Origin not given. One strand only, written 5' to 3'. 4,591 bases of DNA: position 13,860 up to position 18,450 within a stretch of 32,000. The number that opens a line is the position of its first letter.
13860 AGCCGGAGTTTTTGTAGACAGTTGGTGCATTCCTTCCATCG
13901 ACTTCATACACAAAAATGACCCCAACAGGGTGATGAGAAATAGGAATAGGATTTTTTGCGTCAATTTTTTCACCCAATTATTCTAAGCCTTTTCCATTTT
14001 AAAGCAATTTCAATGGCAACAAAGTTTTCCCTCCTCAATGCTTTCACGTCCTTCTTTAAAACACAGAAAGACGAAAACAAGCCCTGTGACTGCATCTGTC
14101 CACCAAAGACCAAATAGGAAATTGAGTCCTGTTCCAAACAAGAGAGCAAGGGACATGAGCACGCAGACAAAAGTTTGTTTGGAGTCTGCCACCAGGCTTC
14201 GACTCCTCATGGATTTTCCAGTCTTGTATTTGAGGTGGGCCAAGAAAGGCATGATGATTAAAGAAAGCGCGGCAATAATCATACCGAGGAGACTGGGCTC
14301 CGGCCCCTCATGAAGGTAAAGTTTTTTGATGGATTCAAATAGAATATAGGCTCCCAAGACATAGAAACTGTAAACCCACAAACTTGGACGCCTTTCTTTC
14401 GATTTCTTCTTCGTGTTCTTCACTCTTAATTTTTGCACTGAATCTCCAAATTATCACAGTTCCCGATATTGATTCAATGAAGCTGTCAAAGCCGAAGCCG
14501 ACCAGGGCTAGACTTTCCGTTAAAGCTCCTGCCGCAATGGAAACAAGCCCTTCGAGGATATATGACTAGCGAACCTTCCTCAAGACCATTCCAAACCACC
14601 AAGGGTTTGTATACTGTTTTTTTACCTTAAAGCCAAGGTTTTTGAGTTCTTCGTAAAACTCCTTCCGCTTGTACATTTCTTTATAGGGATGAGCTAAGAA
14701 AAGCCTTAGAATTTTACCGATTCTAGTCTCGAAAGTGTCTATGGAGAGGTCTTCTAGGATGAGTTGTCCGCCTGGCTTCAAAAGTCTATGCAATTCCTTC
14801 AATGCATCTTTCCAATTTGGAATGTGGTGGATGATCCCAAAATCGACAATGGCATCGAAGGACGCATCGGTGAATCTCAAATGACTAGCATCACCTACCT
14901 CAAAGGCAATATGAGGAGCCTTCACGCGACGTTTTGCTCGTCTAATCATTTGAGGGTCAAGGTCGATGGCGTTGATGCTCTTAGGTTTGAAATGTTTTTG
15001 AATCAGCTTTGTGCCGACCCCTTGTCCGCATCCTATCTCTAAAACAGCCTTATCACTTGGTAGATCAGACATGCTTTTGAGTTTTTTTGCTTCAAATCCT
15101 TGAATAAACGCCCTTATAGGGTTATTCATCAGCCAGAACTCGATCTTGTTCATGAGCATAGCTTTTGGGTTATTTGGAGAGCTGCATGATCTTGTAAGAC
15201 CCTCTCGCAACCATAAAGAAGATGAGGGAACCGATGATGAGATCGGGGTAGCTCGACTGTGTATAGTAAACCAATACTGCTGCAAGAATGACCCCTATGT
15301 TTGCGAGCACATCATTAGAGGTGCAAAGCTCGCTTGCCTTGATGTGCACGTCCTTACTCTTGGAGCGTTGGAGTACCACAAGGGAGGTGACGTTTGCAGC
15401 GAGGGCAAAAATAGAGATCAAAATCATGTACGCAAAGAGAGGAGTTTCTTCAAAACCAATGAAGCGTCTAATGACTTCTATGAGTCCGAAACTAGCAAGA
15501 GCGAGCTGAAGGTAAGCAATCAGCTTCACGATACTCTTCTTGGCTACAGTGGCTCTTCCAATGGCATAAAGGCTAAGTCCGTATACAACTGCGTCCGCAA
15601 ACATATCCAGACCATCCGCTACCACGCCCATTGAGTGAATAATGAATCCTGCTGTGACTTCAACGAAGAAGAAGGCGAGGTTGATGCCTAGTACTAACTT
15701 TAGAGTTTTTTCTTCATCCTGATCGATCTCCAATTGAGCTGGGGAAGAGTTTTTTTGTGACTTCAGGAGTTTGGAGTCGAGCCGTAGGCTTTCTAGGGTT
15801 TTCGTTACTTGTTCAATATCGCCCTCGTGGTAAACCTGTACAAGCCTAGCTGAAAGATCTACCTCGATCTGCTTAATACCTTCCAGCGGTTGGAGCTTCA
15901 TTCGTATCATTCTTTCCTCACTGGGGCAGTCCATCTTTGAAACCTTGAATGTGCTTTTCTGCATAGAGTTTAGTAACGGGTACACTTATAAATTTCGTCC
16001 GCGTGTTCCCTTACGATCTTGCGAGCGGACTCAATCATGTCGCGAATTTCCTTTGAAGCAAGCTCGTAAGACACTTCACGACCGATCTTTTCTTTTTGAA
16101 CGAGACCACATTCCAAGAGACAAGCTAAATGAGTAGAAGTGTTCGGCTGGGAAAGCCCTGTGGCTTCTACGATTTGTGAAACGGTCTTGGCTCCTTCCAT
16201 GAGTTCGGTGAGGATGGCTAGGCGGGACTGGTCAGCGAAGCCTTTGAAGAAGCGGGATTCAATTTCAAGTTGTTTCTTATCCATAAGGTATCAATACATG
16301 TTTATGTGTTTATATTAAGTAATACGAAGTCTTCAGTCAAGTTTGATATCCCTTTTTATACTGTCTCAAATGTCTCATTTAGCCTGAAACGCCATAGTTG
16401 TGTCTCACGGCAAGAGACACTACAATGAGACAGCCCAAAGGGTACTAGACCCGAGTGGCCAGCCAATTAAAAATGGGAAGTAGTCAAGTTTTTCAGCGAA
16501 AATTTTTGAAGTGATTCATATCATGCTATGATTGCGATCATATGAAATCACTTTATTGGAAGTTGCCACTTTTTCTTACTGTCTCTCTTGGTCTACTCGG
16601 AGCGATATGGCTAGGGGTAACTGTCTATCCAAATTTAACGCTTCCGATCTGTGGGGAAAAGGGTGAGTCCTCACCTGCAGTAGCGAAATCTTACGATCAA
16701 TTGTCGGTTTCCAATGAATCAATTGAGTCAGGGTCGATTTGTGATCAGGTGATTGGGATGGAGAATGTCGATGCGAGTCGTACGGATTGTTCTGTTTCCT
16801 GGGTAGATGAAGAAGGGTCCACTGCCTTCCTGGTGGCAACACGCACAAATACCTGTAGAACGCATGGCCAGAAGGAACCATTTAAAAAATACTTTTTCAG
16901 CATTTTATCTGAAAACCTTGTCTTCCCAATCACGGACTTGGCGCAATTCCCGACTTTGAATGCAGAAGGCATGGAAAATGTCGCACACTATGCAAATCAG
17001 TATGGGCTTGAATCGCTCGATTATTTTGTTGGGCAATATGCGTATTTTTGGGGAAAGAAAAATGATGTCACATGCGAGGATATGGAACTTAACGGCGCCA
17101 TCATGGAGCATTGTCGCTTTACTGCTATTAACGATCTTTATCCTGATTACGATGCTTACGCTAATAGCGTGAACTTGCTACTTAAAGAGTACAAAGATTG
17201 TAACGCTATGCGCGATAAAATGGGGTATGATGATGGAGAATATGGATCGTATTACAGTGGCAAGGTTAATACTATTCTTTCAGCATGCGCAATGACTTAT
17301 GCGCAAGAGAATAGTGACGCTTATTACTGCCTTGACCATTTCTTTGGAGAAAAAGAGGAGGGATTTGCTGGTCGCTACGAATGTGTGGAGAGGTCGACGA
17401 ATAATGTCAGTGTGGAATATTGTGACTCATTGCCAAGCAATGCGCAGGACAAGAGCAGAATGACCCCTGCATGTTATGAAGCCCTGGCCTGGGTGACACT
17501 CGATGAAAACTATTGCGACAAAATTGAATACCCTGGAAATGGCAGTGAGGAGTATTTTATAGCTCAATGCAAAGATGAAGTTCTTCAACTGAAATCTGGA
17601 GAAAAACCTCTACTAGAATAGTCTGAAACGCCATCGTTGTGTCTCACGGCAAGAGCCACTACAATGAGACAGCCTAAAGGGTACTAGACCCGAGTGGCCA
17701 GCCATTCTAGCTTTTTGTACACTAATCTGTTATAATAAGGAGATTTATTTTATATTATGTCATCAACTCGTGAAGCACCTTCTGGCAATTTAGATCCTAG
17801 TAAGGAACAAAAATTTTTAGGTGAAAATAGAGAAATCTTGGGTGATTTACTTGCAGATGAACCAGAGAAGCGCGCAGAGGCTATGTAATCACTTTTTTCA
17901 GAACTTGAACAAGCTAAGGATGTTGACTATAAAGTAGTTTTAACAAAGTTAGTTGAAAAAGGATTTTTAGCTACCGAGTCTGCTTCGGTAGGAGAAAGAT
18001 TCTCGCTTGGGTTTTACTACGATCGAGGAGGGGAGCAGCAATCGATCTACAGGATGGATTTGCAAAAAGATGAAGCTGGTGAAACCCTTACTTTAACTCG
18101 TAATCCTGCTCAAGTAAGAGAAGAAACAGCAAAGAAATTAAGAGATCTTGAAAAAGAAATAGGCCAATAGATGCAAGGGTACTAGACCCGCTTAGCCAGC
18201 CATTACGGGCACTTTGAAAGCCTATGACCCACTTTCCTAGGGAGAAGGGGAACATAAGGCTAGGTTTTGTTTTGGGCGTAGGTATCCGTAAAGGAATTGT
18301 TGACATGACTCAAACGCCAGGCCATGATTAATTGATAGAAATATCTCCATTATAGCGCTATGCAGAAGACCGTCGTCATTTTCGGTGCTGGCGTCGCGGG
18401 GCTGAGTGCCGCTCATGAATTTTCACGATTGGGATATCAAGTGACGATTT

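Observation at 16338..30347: Twelve same-orientation repeats divide 14 kb into about 11 ORF-plus-3'-repeat cassettes: an integron-like array built on a non-attC repeat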

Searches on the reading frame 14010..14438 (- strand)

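Call 81: search_protein_families(library=pfam, proteins=[window:14010-14438:-], max_evalue=0.001)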
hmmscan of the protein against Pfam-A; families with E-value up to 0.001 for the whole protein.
window:14010-14438:- (142 aa): 1 family
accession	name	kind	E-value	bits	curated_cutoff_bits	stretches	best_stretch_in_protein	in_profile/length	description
PF01545.26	Cation_efflux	-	8.5e-15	55.5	26.6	1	25-134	78-190/198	Cation efflux family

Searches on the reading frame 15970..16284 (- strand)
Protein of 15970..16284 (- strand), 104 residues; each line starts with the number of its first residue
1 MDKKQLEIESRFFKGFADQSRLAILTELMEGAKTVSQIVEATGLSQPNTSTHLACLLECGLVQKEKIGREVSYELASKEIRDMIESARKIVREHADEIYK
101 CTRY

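Call 81: search_protein_families(library=pfam, proteins=[window:15970-16284:-], max_evalue=0.001)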
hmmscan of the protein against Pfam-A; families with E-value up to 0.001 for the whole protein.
window:15970-16284:- (104 aa): 7 families
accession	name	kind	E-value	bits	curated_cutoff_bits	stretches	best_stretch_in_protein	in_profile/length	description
PF01022.26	HTH_5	-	3.6e-17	62.4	22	1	18-64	1-47/47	Bacterial regulatory protein, arsR family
PF09339.16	HTH_IclR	-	6.9e-07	29.4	22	1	23-65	10-51/52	IclR helix-turn-helix domain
PF12802.13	MarR_2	-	9.9e-07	29.3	27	1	22-65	8-53/61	MarR family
PF24034.1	DUF7343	-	5.1e-06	26.7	27.6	1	18-70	4-56/62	Domain of unknown function (DUF7343)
PF24033.1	DUF7342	-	1.4e-05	25.5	31.6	1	25-97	10-80/150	Family of unknown function (DUF7342)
PF12840.13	HTH_20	-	1.6e-05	25.2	27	1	17-62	2-48/51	Helix-turn-helix domain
PF01978.25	TrmB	-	7.5e-05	22.9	25.6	1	28-75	18-64/68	Sugar-specific transcriptional regulator TrmB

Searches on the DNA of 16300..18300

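Call 31: search_rna_families(source=window, start=16300, end=18300, threshold=evalue, max_evalue=5)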
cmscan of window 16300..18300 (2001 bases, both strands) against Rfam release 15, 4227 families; matches with E-value up to 5: 3.
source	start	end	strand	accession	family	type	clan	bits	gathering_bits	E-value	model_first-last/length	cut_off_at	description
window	16458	16546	-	RF00300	snoZ221_snoR21b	Gene; snRNA; snoRNA; CD-box;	-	18.3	44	1.4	1-91/91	no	Small nucleolar RNA Z221/R21b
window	16362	16433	-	RF03903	mir-679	Gene; miRNA;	-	18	80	2.1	1-74/74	no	mir-679 microRNA precursor family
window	17795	17866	+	RF02574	Ricks_sRNA10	Gene; sRNA;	-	14.4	97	4.7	1-352/352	no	Rickettsia sRNA 10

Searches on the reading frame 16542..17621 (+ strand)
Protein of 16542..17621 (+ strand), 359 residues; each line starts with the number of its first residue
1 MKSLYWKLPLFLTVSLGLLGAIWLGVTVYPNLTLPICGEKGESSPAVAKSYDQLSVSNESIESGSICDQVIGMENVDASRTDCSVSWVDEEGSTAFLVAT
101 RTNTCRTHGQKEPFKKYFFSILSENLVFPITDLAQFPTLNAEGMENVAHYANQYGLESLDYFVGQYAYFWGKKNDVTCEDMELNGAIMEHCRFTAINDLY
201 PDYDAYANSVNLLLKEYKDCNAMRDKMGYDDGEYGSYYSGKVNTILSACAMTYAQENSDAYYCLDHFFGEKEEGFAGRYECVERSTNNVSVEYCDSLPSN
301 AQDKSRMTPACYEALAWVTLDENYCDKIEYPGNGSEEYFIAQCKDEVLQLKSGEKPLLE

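Call 11: find_encoding_contigs(protein=window:16542-17621:+, flank=10000, max_places=10)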
Protein window:16542-17621:+ (359 aa): no gene with exactly this product is on record in the collection.

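Call 18: search_protein_families(library=pfam, proteins=[window:16542-17621:+], max_evalue=0.01)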
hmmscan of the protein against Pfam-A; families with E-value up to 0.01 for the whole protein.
window:16542-17621:+ (359 aa): 0 families
